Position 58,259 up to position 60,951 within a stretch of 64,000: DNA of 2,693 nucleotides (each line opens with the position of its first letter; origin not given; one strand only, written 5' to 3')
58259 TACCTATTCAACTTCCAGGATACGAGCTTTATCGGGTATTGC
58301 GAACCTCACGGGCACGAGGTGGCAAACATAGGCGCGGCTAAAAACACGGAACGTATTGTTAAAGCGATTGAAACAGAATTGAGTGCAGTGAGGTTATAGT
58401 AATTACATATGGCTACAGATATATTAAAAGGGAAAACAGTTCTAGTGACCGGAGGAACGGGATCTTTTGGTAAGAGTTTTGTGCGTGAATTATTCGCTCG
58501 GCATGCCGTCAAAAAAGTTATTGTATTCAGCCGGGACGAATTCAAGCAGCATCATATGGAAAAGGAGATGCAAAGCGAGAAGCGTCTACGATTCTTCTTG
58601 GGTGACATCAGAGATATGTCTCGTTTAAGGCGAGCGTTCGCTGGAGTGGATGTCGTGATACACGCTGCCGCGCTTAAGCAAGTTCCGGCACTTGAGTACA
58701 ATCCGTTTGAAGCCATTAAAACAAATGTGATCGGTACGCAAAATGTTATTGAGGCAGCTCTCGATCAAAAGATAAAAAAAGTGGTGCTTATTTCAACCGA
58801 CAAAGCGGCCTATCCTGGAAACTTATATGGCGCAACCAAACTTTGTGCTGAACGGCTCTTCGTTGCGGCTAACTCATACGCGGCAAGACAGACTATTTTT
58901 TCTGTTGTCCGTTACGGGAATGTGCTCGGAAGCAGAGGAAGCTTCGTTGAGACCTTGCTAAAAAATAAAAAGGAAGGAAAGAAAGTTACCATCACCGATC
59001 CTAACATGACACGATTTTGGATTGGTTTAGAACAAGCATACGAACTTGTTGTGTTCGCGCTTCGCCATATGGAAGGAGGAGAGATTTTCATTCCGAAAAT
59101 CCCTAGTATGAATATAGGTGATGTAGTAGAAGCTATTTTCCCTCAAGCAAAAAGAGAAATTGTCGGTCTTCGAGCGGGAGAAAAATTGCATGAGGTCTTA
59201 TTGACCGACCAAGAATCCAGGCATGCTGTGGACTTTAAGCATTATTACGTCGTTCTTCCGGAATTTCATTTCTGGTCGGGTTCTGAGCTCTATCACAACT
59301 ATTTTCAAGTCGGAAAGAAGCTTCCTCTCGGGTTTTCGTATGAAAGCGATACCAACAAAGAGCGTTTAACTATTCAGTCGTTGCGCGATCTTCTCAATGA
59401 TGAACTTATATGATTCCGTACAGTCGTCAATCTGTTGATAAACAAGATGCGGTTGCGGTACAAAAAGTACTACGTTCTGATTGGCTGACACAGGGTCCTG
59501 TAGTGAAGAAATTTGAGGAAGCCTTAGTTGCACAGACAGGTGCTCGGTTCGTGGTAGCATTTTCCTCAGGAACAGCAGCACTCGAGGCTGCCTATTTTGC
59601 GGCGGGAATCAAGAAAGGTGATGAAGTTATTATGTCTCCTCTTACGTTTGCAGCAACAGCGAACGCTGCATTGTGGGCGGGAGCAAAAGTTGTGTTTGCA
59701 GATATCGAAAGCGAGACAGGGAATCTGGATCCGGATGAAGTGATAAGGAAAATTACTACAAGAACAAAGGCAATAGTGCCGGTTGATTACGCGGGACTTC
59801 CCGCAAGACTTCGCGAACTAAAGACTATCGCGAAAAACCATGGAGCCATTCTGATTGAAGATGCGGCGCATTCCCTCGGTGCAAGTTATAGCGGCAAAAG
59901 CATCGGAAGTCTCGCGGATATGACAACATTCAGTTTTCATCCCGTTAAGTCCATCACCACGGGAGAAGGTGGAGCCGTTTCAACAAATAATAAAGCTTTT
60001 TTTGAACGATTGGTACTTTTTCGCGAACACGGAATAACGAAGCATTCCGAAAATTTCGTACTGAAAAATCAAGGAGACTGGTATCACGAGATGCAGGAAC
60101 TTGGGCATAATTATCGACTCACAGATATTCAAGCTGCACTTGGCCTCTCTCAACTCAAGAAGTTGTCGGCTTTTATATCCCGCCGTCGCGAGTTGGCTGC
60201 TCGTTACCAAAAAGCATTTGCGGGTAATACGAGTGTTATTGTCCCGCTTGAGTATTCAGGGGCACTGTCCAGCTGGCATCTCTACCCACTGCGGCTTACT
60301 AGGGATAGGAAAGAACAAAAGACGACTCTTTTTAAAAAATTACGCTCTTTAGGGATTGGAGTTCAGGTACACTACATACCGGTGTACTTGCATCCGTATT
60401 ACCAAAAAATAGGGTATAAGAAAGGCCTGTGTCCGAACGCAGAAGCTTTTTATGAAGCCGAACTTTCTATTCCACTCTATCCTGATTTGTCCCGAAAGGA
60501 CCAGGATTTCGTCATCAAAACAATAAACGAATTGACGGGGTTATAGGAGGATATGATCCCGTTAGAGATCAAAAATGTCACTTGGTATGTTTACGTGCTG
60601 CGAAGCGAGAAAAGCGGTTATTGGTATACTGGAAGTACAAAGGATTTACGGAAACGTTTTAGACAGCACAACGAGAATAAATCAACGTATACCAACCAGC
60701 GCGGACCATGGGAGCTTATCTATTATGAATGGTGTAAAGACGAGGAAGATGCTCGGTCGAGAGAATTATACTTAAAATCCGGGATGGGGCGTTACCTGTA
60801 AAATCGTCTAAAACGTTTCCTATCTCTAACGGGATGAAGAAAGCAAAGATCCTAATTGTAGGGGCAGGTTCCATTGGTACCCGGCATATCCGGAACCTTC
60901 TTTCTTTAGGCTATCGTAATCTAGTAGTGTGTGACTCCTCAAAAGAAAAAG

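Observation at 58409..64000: Start of a second, pseudaminic-type module with a non-canonical oxidoreductase + class-III aminotransferase pair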

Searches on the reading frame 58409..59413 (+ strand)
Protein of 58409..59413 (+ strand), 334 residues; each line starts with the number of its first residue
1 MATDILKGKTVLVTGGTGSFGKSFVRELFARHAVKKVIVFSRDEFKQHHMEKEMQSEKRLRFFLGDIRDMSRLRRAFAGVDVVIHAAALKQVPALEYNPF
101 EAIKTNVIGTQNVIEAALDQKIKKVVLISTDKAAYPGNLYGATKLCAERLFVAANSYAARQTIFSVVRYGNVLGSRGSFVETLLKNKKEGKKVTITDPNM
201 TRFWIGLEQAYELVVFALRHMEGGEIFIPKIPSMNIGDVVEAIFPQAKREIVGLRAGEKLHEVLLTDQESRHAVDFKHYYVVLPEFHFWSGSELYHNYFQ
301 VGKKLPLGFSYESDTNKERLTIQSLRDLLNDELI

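Call 8: search_protein_families(library=pfam, proteins=[window:58409-59413:+])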
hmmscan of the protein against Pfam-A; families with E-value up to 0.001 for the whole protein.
window:58409-59413:+ (334 aa): 12 families
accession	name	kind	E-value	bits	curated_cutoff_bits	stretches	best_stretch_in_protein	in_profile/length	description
PF02719.21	Polysacc_synt_2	-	1.2e-98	330.3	20.2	1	11-282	1-291/293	Polysaccharide biosynthesis protein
PF01370.27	Epimerase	-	1.5e-29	103.6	20.9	1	11-226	1-236/240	NAD dependent epimerase/dehydratase family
PF01073.25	3Beta_HSD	-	7.4e-23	81.4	22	1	12-136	1-122/280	3-beta hydroxysteroid dehydrogenase/isomerase family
PF16363.11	GDP_Man_Dehyd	-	1.2e-21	78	27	1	12-276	1-295/332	GDP-mannose 4,6 dehydratase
PF04321.23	RmlD_sub_bind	-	6.3e-14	52.1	27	1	10-197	2-177/287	RmlD substrate binding domain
PF07993.18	NAD_binding_4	-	6.7e-14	52.1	20.1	1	13-133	1-138/258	Male sterility protein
PF13460.12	NAD_binding_10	-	2.1e-12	47.7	27.2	1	15-134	1-102/184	NAD(P)H-binding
PF00106.31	adh_short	-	9.9e-10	38.7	26.6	1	9-156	1-165/195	short chain dehydrogenase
PF05368.20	NmrA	-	1.5e-08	35.1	27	1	9-127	3-104/298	NmrA-like family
PF08659.16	KR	-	4.4e-08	33.7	22.6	1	10-130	2-136/180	KR domain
PF03435.24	Sacchrp_dh_NADP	-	2.2e-05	25.2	25.1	1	11-87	1-76/129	Saccharopine dehydrogenase NADP binding domain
PF01488.26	Shikimate_DH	-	0.00075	20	24.3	0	5-91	9-87/138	Shikimate / quinate 5-dehydrogenase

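Call 9: search_protein_families(library=ncbifam, proteins=[window:58409-59413:+], max_evalue=0.00001)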
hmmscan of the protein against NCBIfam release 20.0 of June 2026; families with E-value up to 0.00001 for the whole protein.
window:58409-59413:+ (334 aa): 34 families (the best 25 are shown)
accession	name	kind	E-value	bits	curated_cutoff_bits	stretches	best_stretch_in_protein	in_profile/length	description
TIGR03589.1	PseB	equivalog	1.3e-133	444.9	407.75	1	6-328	2-323/324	UDP-N-acetylglucosamine 4,6-dehydratase (inverting)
TIGR04130.1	FnlA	equivalog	1.3e-78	264.3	730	1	6-329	2-325/337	UDP-N-acetylglucosamine 4,6-dehydratase/5-epimerase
TIGR04180.1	EDH_00030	hypoth_equivalog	1.5e-19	70.2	475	1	11-132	1-123/297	NAD-dependent 4,6-dehydratase LegB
TIGR02622.1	CDP_4_6_dhtase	equivalog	5.2e-18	65.3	278.45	1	6-204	2-227/352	CDP-glucose 4,6-dehydratase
TIGR01181.1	dTDP_gluc_dehyt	equivalog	4.4e-17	62.1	365.1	1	11-142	2-135/321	dTDP-glucose 4,6-dehydratase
TIGR01179.1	galE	equivalog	1.7e-16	60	262.3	1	11-176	2-180/332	UDP-glucose 4-epimerase GalE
TIGR03466.1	HpnA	hypoth_equivalog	4.8e-16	58.6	367.65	1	10-130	2-113/327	hopanoid-associated sugar epimerase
NF042422.1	oxyalk_red_OleD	equivalog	1e-13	51.4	580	1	11-132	3-112/329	2-alkyl-3-oxoalkanoate reductase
NF042423.1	oxyalk_red_Shew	equivalog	7e-13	48.3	580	1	9-137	9-125/331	2-alkyl-3-oxoalkanoate reductase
TIGR01746.1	Thioester-redct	subfamily_domain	7.4e-13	48.5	213.35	1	10-174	1-197/371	thioester reductase domain-containing protein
NF041293.1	G6PDh_Azf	equivalog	1.4e-12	47.6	400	1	9-133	3-118/252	NAD-dependent glucose-6-phosphate dehydrogenase Azf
TIGR01214.1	rmlD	equivalog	3.9e-12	45.9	224.05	1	10-197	1-177/285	dTDP-4-dehydrorhamnose reductase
NF052578.1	StrlDmthSdmBMthl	equivalog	4.4e-12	46.4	600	1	10-131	2-114/328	sterol demethylase protein SdmB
NF007956.0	PRK10675.1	subfamily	7.4e-10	38.5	394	1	10-130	2-124/338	UDP-glucose 4-epimerase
TIGR02197.1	heptose_epim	equivalog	9.7e-10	38.1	274.6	1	11-178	1-176/316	ADP-glyceromanno-heptose 6-epimerase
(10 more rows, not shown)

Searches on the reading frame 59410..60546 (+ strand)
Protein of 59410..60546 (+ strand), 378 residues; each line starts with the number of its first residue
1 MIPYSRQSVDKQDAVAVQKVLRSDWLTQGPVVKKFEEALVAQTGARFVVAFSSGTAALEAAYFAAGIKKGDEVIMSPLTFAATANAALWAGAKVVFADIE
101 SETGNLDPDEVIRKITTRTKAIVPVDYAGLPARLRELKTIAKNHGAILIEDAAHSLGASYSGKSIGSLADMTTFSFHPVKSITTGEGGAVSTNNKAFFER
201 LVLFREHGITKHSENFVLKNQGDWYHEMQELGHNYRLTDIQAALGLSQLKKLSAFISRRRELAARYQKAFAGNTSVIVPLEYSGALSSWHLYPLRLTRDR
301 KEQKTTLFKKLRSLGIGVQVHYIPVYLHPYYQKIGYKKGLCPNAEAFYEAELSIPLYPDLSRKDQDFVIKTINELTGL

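Call 8: search_protein_families(library=pfam, proteins=[window:59410-60546:+])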
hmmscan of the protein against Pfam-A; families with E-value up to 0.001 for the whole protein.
window:59410-60546:+ (378 aa): 5 families
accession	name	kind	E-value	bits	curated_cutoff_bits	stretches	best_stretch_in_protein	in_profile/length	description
PF01041.23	DegT_DnrJ_EryC1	-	2.1e-120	402.7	19.8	1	9-372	3-359/360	DegT/DnrJ/EryC1/StrS aminotransferase family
PF00155.27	Aminotran_1_2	-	8.3e-11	42.1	19.7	1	33-160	45-194/361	Aminotransferase class I and II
PF01212.27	Beta_elim_lyase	-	5.7e-08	32.9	27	1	29-275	31-270/288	Beta-eliminating lyase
PF00266.25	Aminotran_5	-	1e-05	25.1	21.5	1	48-157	64-181/371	Aminotransferase class-V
PF01053.26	Cys_Met_Meta_PP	-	1.9e-05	23.9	27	1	28-122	50-141/381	Cys/Met metabolism PLP-dependent enzyme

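Call 9: search_protein_families(library=ncbifam, proteins=[window:59410-60546:+], max_evalue=0.00001)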
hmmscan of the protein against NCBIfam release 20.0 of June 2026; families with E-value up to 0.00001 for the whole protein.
window:59410-60546:+ (378 aa): 11 families
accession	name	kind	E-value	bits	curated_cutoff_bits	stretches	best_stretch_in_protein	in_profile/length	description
TIGR03588.1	PseC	equivalog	9e-149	495.5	423.5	1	1-374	1-378/380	UDP-4-amino-4,6-dideoxy-N-acetyl-beta-L-altrosamine transaminase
NF008658.2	PRK11658.1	equivalog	2.5e-81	273.3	631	1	2-376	5-377/379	UDP-4-amino-4-deoxy-L-arabinose aminotransferase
NF008687.0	PRK11706.1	equivalog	7.6e-76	255.3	375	1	1-375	1-373/375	dTDP-4-amino-4,6-dideoxygalactose transaminase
TIGR04181.1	NHT_00031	hypoth_equivalog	1.1e-69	235.1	420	1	9-355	8-357/359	LegC family aminotransferase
TIGR02379.1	ECA_wecE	subfamily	1.9e-60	204.6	434.85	1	1-374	1-373/376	dTDP-4-amino-4,6-dideoxy-D-glucose transaminase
TIGR04427.1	PLP_DesI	equivalog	2e-53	181.9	650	1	17-290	38-296/390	dTDP-4-dehydro-6-deoxyglucose aminotransferase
NF011936.0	PRK15407.1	equivalog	2.7e-53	181.2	423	2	2-208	37-251/440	lipopolysaccharide biosynthesis protein RfbH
NF000586.1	PRK00011.1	subfamily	2.8e-07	29.6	335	1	51-200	84-239/404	serine hydroxymethyltransferase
TIGR00858.1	bioF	equivalog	6.9e-07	28.3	426.45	1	31-170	67-205/365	8-amino-7-oxononanoate synthase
NF041364.1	GntC_guanitoxin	equivalog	2.2e-06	26.8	415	1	52-153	66-175/356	guanitoxin biosynthesis PLP-dependent (S)-gamma-hydroxy-L-arginine cyclodehydratase GntC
NF006230.0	PRK08363.1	equivalog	7.8e-06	24.9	534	0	55-152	103-206/398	alanine aminotransferase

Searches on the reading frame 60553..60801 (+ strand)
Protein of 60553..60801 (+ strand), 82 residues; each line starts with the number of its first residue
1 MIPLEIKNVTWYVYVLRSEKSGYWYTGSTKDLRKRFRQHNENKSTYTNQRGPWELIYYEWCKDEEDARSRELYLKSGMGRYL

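Call 8: search_protein_families(library=pfam, proteins=[window:60553-60801:+])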
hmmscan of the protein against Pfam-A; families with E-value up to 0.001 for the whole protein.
window:60553-60801:+ (82 aa): 1 family
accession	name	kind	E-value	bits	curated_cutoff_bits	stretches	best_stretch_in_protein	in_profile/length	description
PF01541.30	GIY-YIG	-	3.6e-20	72.5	22.6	1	11-76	2-70/78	GIY-YIG catalytic domain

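Call 9: search_protein_families(library=ncbifam, proteins=[window:60553-60801:+], max_evalue=0.00001)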
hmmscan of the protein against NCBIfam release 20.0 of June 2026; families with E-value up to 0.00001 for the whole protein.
window:60553-60801:+ (82 aa): 0 families
